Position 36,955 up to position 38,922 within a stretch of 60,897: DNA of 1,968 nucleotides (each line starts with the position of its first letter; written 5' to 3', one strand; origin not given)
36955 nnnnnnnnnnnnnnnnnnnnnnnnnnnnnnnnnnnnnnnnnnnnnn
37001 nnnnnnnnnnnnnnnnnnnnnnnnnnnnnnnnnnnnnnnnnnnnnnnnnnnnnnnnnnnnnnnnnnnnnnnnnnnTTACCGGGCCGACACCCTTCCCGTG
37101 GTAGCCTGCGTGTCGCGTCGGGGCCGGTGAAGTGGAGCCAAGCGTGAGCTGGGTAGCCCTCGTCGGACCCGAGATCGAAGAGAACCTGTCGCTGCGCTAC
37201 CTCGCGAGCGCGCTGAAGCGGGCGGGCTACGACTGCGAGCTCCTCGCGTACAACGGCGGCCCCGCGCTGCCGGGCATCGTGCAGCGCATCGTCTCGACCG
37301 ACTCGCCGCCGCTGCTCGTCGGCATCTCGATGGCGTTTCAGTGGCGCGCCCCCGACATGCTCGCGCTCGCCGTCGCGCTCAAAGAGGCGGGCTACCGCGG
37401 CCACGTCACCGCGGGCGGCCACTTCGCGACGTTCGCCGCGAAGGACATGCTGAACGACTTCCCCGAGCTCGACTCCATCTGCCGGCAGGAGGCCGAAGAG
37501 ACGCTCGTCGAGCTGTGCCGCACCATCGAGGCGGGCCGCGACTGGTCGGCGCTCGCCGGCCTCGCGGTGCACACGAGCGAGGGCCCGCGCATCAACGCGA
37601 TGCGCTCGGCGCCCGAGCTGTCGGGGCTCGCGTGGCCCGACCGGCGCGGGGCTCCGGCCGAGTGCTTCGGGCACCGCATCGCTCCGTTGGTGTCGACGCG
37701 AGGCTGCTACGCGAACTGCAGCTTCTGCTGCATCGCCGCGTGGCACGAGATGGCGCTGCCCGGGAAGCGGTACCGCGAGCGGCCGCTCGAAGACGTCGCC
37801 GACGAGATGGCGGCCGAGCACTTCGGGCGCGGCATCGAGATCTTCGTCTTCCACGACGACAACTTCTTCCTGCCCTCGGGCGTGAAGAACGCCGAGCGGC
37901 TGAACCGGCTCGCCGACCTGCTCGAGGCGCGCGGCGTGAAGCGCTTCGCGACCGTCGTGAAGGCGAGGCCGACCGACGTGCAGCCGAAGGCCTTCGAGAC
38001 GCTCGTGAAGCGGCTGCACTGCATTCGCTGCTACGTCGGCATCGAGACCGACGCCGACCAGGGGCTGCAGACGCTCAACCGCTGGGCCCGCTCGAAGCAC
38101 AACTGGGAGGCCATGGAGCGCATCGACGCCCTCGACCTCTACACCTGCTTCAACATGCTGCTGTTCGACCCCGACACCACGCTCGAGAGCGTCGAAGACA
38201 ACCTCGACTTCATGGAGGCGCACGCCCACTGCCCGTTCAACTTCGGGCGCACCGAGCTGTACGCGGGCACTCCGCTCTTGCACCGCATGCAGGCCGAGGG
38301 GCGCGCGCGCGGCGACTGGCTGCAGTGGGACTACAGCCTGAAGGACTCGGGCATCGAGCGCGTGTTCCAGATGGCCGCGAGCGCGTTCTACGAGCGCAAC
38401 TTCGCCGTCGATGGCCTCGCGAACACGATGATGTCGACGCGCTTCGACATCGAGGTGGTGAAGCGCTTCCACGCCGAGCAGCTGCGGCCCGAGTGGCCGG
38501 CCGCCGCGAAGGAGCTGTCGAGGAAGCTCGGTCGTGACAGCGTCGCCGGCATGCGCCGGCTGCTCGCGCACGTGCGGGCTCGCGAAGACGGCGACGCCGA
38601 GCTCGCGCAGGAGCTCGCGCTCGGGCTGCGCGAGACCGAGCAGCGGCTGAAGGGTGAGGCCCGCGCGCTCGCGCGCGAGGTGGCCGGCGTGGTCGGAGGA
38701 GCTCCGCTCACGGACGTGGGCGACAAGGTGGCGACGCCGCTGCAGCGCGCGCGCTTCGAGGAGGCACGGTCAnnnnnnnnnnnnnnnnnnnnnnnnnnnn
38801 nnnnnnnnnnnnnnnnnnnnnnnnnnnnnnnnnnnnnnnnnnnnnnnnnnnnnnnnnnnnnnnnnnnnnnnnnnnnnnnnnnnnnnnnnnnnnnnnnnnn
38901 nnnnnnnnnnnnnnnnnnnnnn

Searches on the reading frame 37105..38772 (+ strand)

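Call 76: search_protein_families(library=pfam, proteins=[window:37105-38772:+], max_evalue=0.00001)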
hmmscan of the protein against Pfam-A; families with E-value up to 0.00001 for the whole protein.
window:37105-38772:+ (556 aa): 2 families
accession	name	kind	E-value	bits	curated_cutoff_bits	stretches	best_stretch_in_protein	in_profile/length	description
PF02310.24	B12-binding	-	4.5e-16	59.2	32.1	1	24-137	11-120/121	B12 binding domain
PF04055.27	Radical_SAM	-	3.8e-11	43.9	29.5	1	196-369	2-165/166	Radical SAM superfamily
